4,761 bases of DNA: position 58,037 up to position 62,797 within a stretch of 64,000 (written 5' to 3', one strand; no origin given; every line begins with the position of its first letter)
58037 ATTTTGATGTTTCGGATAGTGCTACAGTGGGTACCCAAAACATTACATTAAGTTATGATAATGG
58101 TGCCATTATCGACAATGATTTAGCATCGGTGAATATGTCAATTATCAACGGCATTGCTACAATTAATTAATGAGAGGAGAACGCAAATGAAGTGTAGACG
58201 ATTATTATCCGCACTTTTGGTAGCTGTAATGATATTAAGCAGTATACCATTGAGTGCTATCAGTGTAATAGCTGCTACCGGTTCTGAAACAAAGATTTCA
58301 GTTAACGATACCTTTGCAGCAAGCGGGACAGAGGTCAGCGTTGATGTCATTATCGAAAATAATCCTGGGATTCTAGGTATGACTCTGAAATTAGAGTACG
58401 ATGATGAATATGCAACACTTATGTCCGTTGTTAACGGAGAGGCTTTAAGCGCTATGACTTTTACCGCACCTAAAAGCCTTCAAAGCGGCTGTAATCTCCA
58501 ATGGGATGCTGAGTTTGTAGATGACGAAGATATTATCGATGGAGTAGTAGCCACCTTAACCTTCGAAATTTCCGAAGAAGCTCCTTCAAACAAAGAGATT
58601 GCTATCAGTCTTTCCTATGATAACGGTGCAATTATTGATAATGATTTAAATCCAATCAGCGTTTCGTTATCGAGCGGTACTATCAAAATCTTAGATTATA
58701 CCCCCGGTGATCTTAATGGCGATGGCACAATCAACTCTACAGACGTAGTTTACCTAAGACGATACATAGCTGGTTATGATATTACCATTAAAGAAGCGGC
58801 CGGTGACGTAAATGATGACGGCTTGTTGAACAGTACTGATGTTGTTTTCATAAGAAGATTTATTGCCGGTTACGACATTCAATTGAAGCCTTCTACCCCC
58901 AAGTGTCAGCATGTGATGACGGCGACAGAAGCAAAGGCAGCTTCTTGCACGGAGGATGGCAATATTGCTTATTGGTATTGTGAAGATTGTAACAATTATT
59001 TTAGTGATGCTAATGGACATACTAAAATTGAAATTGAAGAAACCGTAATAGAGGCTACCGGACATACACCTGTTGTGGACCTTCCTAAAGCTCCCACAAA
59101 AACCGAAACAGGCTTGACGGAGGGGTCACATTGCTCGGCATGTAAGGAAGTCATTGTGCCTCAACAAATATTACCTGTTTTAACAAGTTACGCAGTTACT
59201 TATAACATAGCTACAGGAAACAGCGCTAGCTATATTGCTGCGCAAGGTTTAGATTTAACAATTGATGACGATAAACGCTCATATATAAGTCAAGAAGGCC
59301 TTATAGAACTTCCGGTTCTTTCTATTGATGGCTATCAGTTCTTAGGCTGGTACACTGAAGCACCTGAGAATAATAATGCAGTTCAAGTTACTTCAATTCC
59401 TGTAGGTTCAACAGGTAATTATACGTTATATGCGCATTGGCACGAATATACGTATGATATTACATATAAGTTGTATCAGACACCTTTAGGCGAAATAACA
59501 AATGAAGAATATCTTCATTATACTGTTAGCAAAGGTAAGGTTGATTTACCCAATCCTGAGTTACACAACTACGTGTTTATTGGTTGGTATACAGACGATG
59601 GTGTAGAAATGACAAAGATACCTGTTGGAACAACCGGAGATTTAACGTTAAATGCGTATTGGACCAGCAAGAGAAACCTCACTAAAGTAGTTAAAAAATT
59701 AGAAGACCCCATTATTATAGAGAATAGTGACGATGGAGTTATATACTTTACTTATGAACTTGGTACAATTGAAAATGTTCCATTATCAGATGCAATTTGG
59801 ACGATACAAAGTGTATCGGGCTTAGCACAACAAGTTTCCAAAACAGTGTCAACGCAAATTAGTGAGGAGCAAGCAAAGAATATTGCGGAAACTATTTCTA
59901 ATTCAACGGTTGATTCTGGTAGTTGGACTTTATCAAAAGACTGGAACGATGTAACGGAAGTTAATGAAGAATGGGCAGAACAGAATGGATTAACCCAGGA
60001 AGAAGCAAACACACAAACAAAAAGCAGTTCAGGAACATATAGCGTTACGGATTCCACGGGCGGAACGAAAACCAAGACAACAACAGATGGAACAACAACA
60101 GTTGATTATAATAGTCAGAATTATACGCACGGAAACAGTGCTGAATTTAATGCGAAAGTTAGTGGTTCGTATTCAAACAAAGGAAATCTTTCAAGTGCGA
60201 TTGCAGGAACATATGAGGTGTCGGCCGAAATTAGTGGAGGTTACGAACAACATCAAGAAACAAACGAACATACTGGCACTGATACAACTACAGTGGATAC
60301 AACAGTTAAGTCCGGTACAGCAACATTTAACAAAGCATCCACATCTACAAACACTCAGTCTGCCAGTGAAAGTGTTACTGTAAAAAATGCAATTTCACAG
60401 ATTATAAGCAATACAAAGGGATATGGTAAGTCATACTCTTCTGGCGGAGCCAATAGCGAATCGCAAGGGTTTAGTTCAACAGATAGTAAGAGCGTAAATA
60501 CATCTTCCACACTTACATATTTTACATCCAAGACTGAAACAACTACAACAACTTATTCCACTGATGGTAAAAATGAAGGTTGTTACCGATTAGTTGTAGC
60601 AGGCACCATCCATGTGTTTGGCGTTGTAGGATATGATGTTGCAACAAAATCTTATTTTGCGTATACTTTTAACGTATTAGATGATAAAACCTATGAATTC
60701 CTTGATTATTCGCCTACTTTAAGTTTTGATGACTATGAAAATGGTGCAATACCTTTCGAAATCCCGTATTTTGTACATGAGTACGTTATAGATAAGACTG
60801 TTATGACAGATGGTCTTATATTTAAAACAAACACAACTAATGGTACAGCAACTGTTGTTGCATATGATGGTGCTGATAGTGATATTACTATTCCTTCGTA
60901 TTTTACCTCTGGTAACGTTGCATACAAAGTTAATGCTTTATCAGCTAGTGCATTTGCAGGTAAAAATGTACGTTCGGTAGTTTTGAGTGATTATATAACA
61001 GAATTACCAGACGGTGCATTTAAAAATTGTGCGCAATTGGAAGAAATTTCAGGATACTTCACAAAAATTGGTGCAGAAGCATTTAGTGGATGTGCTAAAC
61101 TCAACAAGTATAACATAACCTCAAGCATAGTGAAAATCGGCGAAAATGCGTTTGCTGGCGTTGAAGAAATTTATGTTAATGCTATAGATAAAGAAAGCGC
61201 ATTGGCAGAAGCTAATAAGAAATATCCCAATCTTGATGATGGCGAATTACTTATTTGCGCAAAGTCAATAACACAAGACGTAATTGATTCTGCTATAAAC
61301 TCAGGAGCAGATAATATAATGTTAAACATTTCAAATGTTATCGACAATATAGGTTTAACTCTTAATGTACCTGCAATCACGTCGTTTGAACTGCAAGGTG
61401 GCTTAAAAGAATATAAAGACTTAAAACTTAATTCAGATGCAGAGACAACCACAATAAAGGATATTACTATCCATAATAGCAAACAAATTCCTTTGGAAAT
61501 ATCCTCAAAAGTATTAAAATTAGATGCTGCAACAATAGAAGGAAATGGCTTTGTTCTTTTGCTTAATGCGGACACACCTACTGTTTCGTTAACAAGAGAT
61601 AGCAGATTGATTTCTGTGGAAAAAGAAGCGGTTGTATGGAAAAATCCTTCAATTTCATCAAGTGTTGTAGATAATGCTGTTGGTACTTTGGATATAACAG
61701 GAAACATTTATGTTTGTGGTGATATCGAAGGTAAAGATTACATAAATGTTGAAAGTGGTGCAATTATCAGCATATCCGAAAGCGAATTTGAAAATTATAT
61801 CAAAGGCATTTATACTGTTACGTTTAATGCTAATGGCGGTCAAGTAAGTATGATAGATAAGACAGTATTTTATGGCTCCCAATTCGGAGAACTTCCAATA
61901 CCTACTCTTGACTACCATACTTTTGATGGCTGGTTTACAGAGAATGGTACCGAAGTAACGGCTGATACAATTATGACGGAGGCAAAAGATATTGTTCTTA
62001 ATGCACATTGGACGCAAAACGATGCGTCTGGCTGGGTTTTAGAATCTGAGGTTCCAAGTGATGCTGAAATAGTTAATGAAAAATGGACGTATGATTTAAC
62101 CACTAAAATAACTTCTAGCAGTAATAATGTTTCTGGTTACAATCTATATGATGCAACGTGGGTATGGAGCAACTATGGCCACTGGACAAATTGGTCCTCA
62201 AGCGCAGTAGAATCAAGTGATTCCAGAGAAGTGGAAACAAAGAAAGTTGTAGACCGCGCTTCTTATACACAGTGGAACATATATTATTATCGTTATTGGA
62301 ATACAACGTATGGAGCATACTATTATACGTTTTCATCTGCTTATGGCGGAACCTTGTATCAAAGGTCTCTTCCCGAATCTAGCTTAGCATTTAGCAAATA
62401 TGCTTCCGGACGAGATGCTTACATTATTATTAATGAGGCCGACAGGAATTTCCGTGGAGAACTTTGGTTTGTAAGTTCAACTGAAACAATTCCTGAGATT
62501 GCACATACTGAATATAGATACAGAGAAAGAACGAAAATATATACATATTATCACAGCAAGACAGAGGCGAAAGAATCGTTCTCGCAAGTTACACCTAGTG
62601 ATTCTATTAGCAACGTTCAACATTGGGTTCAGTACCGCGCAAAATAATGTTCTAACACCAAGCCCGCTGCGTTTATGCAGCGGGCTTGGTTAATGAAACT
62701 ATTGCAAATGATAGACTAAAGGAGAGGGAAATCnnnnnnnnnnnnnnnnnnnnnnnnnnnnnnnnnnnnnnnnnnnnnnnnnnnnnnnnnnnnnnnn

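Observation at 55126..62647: Mobile-element-borne two-gene surface module: a collagen-like stalk with a cohesin tip plus a cohesin+dockerin+LRR partner, possibly a self-docking fibre/adhesin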

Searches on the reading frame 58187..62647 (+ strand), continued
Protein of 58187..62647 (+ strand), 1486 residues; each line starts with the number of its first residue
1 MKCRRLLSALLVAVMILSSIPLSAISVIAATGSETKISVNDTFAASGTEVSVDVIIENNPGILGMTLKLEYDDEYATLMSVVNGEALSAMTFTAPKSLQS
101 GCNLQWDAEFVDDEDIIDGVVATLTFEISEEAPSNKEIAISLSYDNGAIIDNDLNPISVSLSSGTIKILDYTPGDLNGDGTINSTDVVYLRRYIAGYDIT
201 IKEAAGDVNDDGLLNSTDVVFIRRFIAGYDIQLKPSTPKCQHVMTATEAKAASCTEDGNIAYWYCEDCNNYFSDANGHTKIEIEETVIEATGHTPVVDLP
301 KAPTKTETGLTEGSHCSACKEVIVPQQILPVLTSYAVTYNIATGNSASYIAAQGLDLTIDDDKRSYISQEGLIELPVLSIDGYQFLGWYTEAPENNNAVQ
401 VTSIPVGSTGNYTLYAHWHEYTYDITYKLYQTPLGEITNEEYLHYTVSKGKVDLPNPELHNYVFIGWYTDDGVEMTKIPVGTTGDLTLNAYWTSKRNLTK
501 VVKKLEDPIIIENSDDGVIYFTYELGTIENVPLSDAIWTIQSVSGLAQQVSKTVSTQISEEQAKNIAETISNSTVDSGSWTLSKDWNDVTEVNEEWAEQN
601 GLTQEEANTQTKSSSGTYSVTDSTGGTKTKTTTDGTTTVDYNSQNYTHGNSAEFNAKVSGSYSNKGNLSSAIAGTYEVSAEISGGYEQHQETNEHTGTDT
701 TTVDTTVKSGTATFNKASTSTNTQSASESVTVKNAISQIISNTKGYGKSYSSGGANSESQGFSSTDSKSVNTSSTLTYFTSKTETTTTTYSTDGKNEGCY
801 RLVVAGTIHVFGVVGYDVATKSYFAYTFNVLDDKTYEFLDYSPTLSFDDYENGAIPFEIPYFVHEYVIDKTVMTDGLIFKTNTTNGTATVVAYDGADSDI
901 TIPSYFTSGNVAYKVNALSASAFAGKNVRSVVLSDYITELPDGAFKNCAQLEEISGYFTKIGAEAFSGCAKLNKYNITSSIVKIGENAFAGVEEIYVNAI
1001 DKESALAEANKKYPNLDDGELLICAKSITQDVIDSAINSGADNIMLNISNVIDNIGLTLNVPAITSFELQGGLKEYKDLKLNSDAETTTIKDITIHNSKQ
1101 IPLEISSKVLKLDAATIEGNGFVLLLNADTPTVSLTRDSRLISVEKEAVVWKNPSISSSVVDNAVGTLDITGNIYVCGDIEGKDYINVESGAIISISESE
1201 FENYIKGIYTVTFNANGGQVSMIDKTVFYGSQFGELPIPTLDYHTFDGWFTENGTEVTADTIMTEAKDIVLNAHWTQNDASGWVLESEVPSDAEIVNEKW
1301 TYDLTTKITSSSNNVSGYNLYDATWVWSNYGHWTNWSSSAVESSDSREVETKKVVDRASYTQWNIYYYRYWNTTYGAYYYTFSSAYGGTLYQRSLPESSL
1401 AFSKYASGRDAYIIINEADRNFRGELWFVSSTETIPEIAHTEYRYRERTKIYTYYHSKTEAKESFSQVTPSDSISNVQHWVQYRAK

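Call 99: find_encoding_contigs(protein=P0037, flank=6000, max_places=4)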
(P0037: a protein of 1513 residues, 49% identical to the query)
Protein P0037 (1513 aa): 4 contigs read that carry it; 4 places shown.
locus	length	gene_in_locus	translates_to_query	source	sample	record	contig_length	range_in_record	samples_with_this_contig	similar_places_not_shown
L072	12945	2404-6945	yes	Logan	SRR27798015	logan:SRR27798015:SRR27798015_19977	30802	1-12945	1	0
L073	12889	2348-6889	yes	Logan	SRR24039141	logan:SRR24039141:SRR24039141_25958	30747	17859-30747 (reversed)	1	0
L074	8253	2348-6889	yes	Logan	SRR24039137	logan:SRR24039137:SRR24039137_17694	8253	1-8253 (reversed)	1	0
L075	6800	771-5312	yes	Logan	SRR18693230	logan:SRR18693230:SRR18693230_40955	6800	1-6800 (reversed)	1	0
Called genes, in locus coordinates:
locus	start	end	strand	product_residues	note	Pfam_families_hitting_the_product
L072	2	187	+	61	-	?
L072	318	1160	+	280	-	PF00963:Cohesin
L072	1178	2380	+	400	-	PF02368:Big_2, PF26182:Ig_NUP210_5th (weak), PF09479:Flg_new (weak)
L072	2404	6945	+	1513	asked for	PF00404:Dockerin_1, PF13306:LRR_5, PF09479:Flg_new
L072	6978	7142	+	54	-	-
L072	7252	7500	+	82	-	-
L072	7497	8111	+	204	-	-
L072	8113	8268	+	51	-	-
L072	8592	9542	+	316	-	PF00657:Lipase_GDSL (weak), PF13472:Lipase_GDSL_2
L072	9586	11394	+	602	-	PF14200:RicinB_lectin_2, PF00652:Ricin_B_lectin (weak)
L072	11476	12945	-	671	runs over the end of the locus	PF00512:HisKA, PF02518:HATPase_c, PF00072:Response_reg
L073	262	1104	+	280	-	PF00963:Cohesin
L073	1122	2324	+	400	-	PF02368:Big_2, PF26182:Ig_NUP210_5th (weak), PF09479:Flg_new (weak)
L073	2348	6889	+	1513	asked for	PF00404:Dockerin_1, PF13306:LRR_5, PF09479:Flg_new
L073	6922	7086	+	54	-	-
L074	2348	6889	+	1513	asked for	PF00404:Dockerin_1, PF13306:LRR_5, PF09479:Flg_new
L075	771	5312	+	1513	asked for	PF00404:Dockerin_1, PF13306:LRR_5, PF09479:Flg_new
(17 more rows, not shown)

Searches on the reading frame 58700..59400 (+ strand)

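Call 10: search_protein_families(library=pfam, proteins=[window:58700-59400:+], max_evalue=10)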
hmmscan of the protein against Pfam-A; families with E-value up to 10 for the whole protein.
window:58700-59400:+ (233 aa): 10 families
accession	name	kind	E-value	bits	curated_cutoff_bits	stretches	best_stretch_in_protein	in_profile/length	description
PF00404.24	Dockerin_1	-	4e-13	49.8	22.9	1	2-55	1-56/57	Dockerin type I domain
PF09479.16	Flg_new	-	3e-05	24.5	27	1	189-225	15-46/65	Listeria-Bacteroides repeat domain (List_Bact_rpt)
PF13499.12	EF-hand_7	-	0.01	16.6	30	1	36-70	12-43/67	EF-hand domain pair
PF06750.18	A24_N_bact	-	0.033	14.7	23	1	139-164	24-48/84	Bacterial Peptidase A24 N-terminal domain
PF20097.4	DUF6487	-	0.047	14.6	24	1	81-104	42-65/67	Domain of unknown function (DUF6487)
PF17026.10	zf-RRPl_C4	-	0.22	12.1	28.9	1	91-114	18-44/108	Putative ribonucleoprotein zinc-finger pf C4 type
PF01839.29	FG-GAP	-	0.42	11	22.1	1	2-9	7-14/37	FG-GAP repeat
PF25095.1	C2H2-zf_KIN17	-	0.49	11.1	27.7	1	92-107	3-18/30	KIN17 C2H2-type zinc finger domain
PF24292.1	DUF7479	-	0.53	10.9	27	0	141-156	29-44/60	Domain of unknown function (DUF7479)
PF00036.39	EF-hand_1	-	1.5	9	25.4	1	4-17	10-23/29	EF hand domain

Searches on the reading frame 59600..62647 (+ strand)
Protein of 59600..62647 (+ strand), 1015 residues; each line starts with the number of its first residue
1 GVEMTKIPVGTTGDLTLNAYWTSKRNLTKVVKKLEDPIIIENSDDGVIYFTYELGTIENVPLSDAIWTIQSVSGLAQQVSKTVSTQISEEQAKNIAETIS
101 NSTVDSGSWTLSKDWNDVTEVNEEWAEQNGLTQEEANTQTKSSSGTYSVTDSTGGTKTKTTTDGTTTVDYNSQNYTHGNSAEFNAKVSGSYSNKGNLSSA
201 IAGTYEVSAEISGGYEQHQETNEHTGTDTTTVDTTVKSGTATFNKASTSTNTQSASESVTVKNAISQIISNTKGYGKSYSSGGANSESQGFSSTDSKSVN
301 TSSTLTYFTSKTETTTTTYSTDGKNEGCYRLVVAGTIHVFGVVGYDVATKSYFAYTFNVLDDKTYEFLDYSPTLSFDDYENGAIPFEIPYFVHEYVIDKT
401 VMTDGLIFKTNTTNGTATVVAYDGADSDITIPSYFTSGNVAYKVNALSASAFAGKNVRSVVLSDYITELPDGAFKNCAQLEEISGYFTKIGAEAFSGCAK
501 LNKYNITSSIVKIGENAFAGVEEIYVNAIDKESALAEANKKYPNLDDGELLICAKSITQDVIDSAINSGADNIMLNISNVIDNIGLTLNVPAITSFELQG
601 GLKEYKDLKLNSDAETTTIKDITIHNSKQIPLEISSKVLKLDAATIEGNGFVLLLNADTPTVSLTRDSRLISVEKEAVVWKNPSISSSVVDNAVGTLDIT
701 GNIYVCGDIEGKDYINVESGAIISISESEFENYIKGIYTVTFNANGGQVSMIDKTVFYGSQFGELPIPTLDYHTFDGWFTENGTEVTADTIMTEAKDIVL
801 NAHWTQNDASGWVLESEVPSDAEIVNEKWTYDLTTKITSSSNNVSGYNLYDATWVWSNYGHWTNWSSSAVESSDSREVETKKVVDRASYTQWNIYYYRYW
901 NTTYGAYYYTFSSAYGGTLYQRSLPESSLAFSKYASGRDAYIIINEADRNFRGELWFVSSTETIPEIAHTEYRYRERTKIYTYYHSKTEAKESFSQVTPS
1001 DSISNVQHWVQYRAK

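Call 47: search_solved_structures(query=window:59600-62647:+, max_evalue=0.1)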
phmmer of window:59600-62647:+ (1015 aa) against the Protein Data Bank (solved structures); distinct sequences matched with E-value up to 0.1: 6.
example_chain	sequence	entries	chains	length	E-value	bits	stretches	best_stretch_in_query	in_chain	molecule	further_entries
4gt6_A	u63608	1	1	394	3.3e-24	88.1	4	403-525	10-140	Cell surface protein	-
4fs7_A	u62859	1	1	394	1.3e-14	56.4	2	456-521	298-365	Uncharacterized protein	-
4fd0_A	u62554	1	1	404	6.6e-06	27.6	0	442-524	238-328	Leucine rich hypothetical protein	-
6mlx_A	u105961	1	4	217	0.00028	22.2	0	460-523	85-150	Leucine-rich repeat protein TpLRR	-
4oju_A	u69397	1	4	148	0.0004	21.7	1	396-518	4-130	hypothetical leucine rich repeat protein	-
4fdw_A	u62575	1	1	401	0.0016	19.6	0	441-523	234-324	leucine rich hypothetical protein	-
